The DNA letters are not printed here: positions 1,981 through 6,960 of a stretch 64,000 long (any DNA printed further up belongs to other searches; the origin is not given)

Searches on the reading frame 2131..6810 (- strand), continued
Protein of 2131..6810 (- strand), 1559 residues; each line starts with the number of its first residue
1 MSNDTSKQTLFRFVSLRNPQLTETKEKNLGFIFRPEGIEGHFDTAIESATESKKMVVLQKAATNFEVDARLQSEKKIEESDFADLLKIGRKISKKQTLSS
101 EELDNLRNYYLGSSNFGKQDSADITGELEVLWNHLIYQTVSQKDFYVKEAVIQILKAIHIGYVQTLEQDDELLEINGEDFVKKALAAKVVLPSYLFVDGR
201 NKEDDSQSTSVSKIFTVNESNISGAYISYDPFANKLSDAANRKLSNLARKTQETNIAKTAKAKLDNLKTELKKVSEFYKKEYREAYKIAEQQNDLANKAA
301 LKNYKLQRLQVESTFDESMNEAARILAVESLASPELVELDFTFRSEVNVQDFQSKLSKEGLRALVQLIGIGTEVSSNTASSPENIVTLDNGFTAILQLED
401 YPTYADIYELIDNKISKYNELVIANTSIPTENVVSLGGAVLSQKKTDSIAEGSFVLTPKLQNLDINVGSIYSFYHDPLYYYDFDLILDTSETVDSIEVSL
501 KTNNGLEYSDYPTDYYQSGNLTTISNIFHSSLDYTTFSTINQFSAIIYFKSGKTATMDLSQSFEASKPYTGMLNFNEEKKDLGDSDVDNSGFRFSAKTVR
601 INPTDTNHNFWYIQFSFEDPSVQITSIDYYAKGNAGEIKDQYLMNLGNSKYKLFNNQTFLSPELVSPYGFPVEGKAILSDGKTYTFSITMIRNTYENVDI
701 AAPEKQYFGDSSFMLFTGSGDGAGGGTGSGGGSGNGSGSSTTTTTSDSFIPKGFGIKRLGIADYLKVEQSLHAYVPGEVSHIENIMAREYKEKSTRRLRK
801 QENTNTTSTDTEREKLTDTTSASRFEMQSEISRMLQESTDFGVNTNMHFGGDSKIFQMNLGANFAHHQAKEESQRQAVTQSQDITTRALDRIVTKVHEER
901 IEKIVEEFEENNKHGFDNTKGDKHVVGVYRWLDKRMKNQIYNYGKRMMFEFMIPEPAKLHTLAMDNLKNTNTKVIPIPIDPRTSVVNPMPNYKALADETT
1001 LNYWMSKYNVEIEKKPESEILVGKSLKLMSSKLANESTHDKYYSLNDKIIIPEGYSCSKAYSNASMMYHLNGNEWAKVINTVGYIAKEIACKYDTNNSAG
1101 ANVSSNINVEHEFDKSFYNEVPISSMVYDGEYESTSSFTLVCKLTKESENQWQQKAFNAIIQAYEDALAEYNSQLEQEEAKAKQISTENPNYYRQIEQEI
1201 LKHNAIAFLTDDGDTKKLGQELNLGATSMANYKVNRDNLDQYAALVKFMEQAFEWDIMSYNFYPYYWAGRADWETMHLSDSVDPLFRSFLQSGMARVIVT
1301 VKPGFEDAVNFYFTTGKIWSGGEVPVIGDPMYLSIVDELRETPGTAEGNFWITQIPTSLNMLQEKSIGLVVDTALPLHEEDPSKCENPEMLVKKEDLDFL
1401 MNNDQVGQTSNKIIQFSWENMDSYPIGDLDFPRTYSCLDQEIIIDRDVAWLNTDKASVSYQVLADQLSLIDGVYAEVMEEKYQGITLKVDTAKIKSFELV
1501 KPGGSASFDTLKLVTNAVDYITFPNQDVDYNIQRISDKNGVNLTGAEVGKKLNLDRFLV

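Call 51: search_protein_families(library=pfam, max_evalue=1, proteins=[L002:15023-17224:+, L005:13857-16415:+, L007:13877-16384:+, L010:14505-17258:+, L018:13827-16082:+, L045:14393-17035:+, L050:9266-11539:+, L066:13838-16516:+, L080:14357-17182:+, L083:17927-20098:+])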
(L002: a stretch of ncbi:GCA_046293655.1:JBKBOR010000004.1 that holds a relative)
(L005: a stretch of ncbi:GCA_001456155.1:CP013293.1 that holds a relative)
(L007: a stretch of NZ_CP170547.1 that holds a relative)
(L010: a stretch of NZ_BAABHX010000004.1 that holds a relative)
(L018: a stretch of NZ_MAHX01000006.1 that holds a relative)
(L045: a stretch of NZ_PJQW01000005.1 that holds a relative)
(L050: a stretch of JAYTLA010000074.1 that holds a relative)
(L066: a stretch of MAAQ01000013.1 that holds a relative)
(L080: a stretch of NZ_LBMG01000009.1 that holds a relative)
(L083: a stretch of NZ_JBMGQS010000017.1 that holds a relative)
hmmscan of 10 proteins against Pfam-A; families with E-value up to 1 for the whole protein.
L002:15023-17224:+ (734 aa): 3 families
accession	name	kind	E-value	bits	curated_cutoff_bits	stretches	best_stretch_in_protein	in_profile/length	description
PF04888.17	SseC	-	0.0039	17.3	30.2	1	454-526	154-218/312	Secretion system effector C (SseC) like family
PF02734.22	Dak2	-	0.021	15.1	27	1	458-531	71-146/174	DAK2 domain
PF19322.4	RKP_N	-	0.22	11.8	27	1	458-543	30-114/137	E3 ubiquitin-protein ligase RKP N-terminus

L005:13857-16415:+ (853 aa): 0 families

L007:13877-16384:+ (836 aa): 1 family
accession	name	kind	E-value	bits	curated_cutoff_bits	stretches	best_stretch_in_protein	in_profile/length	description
PF15640.11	Tox-MPTase4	-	3.9e-14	53.1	25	1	742-824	48-131/132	Metallopeptidase toxin 4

L010:14505-17258:+ (918 aa): 3 families
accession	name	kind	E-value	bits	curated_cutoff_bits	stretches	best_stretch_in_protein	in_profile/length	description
PF22564.2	HAAS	-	0.029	15.1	27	0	676-711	12-44/55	HAAS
PF01343.23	Peptidase_S49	-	0.084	13.3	24.9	1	752-802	38-89/154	Peptidase family S49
PF06440.16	DNA_pol3_theta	-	0.088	13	34.6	0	364-400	14-55/70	DNA polymerase III, theta subunit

L018:13827-16082:+ (752 aa): 3 families
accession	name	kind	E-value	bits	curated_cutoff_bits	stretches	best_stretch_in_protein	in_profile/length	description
PF03496.20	ADPrib_exo_Tox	-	8.5e-08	32.2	23.4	1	586-749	13-189/196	ADP-ribosyltransferase exoenzyme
PF01129.24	ART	-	1.4e-05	24.9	22.3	1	580-732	52-205/222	NAD:arginine ADP-ribosyltransferase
PF03036.21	Perilipin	-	0.0041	16.7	33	1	451-561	109-222/403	Perilipin family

L045:14393-17035:+ (881 aa): 2 families
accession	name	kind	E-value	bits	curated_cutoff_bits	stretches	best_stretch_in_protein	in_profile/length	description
PF22114.2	NUP120_helical_2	-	0.0033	18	21.5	1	216-276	21-82/184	Nucleoporin NUP120, helical domain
PF12623.12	Hen1_L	-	0.15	11.5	23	1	682-718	161-197/242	RNA repair, ligase-Pnkp-associating, region of Hen1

L050:9266-11539:+ (758 aa): 8 families
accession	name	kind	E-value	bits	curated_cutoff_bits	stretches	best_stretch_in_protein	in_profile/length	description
PF14414.12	WHH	-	2.3e-11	43.7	25.1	1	702-743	4-38/43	A nuclease of the HNH/ENDO VII superfamily with conserved WHH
PF12639.13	Colicin-DNase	-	4.4e-05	24.7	25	1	697-735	58-92/96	DNase/tRNase domain of colicin-like bacteriocin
PF04513.17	Baculo_PEP_C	-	0.0018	18.7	38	1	314-373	45-107/140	Baculovirus polyhedron envelope protein, PEP, C terminus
PF15984.10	Collagen_mid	-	0.0022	18.3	31.1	0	412-458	115-160/198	Bacterial collagen, middle region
PF20936.3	GCIP_C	-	0.026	15.3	36.2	1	543-629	26-105/106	Grap2 and cyclin-D-interacting, C-terminal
PF05537.16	DUF759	-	0.058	12.7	27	1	571-648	342-418/429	Borrelia burgdorferi protein of unknown function (DUF759)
PF12205.13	GIT1_C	-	0.22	12.2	25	0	412-448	31-65/110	G protein-coupled receptor kinase-interacting protein 1 C term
PF18982.5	JetA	-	0.39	9.7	26.2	0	554-600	209-253/434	Wadjet protein JetA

L066:13838-16516:+ (893 aa): 6 families
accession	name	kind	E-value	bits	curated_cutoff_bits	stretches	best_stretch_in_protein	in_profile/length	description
PF14431.12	YwqJ-deaminase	-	4.2e-11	43.6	25.9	1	753-887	13-137/138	YwqJ-like deaminase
PF19068.5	DUF5764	-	0.0045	17.5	29.2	1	330-421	7-94/133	Family of unknown function (DUF5764)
PF06103.16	DUF948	-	0.02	15.5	37.2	0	589-638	19-68/89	Bacterial protein of unknown function (DUF948)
PF05478.16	Prominin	-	0.084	11.4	34.3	1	335-429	347-440/799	Prominin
PF15565.11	Imm30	-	0.55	10.8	27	0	371-413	47-91/98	Immunity protein 30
PF21938.1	CAP_N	-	0.55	10.7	27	1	556-621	5-68/159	CAP, N-terminal domain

L080:14357-17182:+ (942 aa): 0 families

L083:17927-20098:+ (724 aa): 4 families
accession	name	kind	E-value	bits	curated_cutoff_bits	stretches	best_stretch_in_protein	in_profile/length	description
PF03836.20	RasGAP_C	-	0.0082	16.7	26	1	609-657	47-93/137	RasGAP C-terminus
PF15598.11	Imm61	-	0.11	12.7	25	1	112-194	17-99/157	Immunity protein 61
PF14712.11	Snapin_Pallidin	-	0.17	12.8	29.6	0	606-651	38-80/89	Snapin/Pallidin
PF22215.1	MLKL_N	-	0.38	10.7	27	1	625-697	15-87/142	Mixed lineage kinase domain-like N-terminal domain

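Call 58: find_encoding_contigs(protein=P0002, flank=10000, max_places=3)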
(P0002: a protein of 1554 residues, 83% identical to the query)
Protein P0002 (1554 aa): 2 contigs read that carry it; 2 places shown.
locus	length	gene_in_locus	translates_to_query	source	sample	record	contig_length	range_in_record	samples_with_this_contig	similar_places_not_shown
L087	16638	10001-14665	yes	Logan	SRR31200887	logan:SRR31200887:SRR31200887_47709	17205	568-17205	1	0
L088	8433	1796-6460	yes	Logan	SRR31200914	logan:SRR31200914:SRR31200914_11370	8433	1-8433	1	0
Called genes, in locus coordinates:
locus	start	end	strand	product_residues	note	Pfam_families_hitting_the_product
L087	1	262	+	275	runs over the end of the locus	?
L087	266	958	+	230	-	-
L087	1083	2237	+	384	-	PF15659:Toxin-JAB1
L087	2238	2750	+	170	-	-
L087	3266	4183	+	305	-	PF13280:WYL, PF25583:WCX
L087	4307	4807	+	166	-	PF02557:VanY, PF13539:Peptidase_M15_4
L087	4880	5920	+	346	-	PF01734:Patatin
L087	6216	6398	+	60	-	-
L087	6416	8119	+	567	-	-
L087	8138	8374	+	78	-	-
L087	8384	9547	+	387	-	-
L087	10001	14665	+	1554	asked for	-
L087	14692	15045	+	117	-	-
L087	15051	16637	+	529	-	?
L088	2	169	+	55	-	?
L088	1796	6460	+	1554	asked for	-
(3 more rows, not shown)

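Call 59: find_encoding_contigs(protein=P0001, flank=10000, max_places=3)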
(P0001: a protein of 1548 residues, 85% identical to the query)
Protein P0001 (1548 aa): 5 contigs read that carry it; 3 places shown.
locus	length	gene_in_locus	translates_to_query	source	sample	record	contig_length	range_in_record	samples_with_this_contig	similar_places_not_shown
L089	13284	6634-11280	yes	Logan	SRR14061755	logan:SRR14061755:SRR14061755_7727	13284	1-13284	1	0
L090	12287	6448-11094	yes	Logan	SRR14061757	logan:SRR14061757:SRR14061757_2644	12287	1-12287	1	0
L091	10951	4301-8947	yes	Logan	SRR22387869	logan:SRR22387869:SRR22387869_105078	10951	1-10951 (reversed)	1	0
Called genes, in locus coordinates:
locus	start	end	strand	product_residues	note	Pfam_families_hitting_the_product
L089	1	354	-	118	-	?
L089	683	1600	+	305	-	PF13280:WYL, PF25583:WCX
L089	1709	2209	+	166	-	PF02557:VanY, PF13539:Peptidase_M15_4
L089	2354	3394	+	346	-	PF01734:Patatin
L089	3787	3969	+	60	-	-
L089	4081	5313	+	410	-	-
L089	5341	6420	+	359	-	-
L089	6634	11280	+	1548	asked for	-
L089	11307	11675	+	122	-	-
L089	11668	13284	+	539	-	?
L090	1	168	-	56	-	?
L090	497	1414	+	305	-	PF13280:WYL, PF25583:WCX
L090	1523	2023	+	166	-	PF02557:VanY, PF13539:Peptidase_M15_4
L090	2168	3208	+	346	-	PF01734:Patatin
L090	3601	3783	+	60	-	-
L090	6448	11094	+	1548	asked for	-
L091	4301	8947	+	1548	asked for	-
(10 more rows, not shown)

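Call 106: find_related_loci(query=A1, collection=viral_contigs, flank=10000)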
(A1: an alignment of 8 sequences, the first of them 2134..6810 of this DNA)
Query A1 (1559 aa) in viral_contigs; peptide patterns used: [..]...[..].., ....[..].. (x = any residue, [..] = any of these).
141 stretches matched a pattern; 3 encode a relative of the query (tblastn E <= 1e-3); 3 distinct loci.
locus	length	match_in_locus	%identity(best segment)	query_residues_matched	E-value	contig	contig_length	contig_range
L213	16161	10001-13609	51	4-1418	0e+0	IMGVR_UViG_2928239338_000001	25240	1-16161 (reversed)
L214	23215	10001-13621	52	2-1418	0e+0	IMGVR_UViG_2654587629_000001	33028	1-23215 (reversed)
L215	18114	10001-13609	52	2-1418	0e+0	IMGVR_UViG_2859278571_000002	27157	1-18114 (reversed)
